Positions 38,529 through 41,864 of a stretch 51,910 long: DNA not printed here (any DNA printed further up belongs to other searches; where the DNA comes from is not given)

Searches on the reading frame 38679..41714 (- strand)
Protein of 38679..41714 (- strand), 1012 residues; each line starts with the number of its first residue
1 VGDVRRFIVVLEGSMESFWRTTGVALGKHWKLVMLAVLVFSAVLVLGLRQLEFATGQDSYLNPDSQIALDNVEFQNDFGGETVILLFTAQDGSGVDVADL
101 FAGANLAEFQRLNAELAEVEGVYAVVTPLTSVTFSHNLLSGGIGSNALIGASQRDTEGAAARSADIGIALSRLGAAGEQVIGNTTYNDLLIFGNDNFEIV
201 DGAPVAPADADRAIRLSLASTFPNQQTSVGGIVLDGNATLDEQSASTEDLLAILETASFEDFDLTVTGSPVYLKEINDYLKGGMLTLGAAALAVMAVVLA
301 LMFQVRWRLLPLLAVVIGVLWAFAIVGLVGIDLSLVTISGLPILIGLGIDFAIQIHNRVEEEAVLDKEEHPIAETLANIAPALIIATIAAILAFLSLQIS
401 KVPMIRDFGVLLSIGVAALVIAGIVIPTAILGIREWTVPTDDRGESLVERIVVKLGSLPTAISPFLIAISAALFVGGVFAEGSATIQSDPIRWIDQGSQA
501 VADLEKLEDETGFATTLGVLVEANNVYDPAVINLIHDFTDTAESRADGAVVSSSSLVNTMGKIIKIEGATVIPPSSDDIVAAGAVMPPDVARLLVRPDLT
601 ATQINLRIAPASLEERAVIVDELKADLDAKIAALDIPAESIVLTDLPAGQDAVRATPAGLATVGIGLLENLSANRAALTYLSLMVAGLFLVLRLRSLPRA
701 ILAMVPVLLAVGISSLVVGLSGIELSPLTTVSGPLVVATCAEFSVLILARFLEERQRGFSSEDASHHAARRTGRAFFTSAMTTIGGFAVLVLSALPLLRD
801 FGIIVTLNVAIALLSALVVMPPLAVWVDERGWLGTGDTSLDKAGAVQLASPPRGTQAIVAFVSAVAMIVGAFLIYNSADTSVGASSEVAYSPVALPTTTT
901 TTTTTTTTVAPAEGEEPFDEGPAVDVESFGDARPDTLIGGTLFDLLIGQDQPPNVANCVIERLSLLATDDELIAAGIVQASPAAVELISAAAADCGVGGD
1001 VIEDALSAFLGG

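Call 78: search_protein_families(library=pfam, proteins=[window:38679-41714:-], max_evalue=0.01)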
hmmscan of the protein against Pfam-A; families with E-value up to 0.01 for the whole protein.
window:38679-41714:- (1012 aa): 4 families
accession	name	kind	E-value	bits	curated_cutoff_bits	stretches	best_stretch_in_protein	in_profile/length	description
PF03176.21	MMPL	-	7.8e-36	124.1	20.5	2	232-431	92-299/333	MMPL family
PF02355.23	SecD_SecF_C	-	7.3e-10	39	20.5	1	284-431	34-183/189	Protein export membrane protein SecD/SecF, C-terminal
PF12349.14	Sterol-sensing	-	2.7e-07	31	22.3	1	312-433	13-135/153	Sterol-sensing domain of SREBP cleavage-activation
PF02460.24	Patched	-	0.0082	16.3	23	1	311-431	34-154/156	Patched SSD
